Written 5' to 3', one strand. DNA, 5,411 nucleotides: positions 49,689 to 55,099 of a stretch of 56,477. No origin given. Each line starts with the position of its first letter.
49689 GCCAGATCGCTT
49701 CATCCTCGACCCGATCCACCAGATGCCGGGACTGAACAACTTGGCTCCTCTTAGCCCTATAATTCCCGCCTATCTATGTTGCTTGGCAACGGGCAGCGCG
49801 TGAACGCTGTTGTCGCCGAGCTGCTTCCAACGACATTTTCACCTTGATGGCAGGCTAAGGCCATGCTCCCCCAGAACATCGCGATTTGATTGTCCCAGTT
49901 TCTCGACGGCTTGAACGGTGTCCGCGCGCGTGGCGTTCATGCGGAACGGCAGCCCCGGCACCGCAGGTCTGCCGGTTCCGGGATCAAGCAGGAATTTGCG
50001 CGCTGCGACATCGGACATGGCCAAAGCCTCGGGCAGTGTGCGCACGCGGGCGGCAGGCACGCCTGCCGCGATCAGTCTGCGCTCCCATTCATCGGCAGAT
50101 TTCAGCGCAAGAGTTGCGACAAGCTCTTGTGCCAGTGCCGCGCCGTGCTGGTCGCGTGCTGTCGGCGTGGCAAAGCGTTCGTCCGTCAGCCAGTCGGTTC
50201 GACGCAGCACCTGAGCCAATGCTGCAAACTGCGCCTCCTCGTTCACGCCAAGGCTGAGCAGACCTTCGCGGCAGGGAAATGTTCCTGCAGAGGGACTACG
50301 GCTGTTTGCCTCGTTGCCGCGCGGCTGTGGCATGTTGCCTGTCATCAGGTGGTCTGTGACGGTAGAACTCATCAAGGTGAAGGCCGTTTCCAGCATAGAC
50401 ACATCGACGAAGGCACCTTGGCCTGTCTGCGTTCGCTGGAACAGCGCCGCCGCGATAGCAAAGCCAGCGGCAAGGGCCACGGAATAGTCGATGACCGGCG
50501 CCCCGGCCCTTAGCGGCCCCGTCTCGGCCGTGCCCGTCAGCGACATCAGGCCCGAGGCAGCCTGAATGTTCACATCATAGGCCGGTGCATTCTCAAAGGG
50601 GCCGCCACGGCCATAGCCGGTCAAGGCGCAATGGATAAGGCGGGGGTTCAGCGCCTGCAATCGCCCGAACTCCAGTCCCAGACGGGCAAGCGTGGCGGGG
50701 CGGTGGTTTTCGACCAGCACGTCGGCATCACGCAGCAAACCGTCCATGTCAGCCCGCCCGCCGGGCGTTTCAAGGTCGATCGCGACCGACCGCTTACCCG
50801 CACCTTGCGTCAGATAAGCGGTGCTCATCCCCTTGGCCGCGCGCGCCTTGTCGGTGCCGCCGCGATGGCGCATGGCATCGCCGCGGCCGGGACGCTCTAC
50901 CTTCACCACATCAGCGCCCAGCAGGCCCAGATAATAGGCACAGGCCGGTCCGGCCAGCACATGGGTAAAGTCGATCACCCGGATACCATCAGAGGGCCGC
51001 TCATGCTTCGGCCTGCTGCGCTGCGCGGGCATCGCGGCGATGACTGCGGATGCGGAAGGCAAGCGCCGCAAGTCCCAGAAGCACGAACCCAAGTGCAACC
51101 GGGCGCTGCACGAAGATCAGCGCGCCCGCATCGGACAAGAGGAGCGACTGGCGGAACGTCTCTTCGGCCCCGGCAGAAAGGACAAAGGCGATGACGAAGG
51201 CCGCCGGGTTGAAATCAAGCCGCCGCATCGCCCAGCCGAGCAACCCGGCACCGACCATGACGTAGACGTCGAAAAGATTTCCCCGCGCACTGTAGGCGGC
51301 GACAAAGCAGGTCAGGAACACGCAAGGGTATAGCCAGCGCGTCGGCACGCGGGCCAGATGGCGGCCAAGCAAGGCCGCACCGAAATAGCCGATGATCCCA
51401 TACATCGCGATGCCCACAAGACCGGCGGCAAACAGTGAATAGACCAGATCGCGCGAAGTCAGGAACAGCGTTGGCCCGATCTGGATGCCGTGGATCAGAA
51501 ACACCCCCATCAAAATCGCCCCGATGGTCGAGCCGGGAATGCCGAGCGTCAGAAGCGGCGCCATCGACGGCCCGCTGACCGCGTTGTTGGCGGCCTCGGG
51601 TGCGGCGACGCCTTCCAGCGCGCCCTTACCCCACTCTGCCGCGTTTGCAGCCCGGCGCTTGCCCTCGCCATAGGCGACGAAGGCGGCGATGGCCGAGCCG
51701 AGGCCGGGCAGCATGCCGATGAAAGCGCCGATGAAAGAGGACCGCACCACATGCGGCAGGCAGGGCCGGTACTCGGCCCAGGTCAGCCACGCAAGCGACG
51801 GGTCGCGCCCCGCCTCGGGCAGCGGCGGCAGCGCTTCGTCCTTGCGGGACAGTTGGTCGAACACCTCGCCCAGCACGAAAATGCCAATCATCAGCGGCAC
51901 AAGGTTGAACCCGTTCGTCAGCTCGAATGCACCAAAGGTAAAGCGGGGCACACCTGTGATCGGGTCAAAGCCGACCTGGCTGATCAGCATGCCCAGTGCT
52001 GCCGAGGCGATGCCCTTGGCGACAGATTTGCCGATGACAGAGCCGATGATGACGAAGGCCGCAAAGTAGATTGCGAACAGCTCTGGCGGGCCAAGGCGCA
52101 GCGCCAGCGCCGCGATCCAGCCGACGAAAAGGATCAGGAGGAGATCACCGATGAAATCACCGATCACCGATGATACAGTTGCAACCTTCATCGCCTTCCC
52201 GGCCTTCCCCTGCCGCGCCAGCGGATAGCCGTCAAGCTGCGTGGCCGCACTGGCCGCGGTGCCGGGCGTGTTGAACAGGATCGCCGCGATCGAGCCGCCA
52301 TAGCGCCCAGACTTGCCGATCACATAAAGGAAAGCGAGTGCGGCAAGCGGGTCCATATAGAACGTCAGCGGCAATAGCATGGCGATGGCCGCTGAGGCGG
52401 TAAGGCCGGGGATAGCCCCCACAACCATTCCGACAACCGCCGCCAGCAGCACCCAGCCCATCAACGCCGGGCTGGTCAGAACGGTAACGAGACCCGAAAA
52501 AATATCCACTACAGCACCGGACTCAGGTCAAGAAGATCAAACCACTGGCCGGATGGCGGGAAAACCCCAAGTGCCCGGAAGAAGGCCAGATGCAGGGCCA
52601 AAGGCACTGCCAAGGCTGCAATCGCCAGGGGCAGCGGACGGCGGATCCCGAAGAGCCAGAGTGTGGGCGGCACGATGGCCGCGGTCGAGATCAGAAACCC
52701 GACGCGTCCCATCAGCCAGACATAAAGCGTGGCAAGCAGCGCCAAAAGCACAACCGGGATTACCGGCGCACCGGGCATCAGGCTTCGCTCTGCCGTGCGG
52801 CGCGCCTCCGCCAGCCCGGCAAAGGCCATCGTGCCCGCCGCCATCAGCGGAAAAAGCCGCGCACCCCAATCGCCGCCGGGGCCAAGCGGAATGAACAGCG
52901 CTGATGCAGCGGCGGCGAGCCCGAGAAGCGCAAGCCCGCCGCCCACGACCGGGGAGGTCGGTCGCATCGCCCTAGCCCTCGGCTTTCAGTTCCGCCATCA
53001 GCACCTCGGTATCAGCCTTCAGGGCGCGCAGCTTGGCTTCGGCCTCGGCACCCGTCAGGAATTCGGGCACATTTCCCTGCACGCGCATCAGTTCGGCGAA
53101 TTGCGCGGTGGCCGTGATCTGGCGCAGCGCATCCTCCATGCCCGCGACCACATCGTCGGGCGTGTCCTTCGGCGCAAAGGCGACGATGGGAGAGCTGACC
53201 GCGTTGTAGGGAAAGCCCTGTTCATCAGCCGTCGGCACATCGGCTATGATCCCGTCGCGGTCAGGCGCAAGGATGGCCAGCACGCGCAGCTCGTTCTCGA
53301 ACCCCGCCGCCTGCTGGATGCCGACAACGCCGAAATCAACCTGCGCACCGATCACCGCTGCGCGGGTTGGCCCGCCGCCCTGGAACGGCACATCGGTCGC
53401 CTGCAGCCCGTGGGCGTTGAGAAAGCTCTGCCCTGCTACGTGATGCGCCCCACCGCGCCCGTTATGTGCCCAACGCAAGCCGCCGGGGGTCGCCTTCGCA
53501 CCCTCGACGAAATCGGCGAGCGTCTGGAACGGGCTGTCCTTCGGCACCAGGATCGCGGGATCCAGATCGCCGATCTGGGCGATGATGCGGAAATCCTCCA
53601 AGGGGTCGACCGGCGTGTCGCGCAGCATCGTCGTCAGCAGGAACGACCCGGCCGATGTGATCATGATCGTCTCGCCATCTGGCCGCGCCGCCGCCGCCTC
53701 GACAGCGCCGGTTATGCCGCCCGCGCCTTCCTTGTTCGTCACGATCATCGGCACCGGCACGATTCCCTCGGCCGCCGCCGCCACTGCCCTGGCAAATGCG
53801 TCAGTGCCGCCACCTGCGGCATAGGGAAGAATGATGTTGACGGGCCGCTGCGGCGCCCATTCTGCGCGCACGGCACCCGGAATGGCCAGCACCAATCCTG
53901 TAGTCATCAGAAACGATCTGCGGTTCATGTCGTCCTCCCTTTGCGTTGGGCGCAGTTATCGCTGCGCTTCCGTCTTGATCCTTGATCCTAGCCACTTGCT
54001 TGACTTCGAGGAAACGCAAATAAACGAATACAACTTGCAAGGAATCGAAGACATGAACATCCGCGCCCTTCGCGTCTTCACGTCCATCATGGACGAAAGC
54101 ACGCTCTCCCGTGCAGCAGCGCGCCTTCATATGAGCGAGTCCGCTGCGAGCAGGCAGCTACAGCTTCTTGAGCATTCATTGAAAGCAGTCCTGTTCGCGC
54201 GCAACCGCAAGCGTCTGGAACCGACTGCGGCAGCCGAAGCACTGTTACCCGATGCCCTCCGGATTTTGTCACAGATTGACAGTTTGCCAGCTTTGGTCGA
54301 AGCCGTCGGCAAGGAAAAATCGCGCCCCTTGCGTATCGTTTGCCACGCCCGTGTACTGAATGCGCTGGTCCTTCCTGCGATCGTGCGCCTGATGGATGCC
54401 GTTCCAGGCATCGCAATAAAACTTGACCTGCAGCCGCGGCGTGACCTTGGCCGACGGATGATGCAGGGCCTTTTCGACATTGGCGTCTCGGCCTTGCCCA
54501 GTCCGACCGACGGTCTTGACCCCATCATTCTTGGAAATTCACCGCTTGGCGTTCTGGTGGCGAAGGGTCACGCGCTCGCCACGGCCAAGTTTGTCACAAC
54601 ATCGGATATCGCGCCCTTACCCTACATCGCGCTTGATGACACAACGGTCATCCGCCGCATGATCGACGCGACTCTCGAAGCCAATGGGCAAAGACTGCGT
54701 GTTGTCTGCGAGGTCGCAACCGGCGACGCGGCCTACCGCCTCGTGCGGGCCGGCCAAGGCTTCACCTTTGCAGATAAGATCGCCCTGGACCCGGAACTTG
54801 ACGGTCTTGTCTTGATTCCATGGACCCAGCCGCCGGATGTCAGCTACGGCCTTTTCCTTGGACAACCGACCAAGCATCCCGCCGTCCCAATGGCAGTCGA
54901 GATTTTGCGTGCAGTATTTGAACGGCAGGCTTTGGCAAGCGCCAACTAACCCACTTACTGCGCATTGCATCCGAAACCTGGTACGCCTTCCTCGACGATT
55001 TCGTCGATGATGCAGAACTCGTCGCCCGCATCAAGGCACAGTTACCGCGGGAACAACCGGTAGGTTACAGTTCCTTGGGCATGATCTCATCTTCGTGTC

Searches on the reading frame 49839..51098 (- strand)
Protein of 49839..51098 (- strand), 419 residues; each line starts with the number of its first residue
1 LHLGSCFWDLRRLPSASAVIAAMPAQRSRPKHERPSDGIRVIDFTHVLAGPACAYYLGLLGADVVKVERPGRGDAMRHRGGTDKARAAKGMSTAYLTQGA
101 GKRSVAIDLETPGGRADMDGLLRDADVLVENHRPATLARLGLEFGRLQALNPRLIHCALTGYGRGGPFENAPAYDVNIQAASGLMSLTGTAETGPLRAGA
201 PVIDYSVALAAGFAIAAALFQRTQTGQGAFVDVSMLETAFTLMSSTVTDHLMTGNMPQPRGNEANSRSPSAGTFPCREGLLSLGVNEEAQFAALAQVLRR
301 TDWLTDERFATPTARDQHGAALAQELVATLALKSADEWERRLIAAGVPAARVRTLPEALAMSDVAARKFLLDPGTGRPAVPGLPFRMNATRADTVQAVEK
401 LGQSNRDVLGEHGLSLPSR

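Call 56: search_protein_families(library=pfam, proteins=[window:49839-51098:-], max_evalue=0.0001)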
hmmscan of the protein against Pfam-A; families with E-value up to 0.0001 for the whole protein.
window:49839-51098:- (419 aa): 1 family
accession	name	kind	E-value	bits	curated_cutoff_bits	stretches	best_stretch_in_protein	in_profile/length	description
PF02515.22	CoA_transf_3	-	3e-106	356.1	23.3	1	37-403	2-364/366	CoA-transferase family III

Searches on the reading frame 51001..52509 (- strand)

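Call 23: search_protein_families(library=pfam, proteins=[window:51001-52509:-], max_evalue=0.001)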
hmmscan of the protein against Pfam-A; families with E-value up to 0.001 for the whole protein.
window:51001-52509:- (502 aa): 1 family
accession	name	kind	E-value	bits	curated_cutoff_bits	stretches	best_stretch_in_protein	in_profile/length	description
PF01970.21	TctA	-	7.6e-136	453.5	28.9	1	18-440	2-423/423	Tripartite tricarboxylate transporter TctA family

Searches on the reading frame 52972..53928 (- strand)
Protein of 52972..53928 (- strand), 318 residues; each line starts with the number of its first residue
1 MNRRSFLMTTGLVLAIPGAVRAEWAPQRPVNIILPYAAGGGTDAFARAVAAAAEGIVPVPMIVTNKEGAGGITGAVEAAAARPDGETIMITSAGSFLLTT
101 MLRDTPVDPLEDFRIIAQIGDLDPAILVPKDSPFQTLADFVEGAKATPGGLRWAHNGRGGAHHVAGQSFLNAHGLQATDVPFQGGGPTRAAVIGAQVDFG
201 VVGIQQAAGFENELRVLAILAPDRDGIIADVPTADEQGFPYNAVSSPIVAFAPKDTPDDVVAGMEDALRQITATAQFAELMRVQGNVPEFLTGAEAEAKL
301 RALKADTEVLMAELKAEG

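Call 56: search_protein_families(library=pfam, proteins=[window:52972-53928:-], max_evalue=0.0001)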
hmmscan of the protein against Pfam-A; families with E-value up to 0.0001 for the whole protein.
window:52972-53928:- (318 aa): 1 family
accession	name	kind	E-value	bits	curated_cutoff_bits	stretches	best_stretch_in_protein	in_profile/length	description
PF03401.19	TctC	-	2.3e-38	132.7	27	1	46-284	2-242/274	Tripartite tricarboxylate transporter family receptor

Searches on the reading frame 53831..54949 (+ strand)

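Call 56: search_protein_families(library=pfam, proteins=[window:53831-54949:+], max_evalue=0.0001)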
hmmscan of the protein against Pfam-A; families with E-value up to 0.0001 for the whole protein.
window:53831-54949:+ (372 aa): 2 families
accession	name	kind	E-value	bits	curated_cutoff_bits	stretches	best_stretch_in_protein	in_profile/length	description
PF03466.25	LysR_substrate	-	9.1e-28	97.5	28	1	162-361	3-206/209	LysR substrate binding domain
PF00126.33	HTH_1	-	6e-16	58.6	26.6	1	77-136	1-60/60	Bacterial regulatory helix-turn-helix protein, lysR family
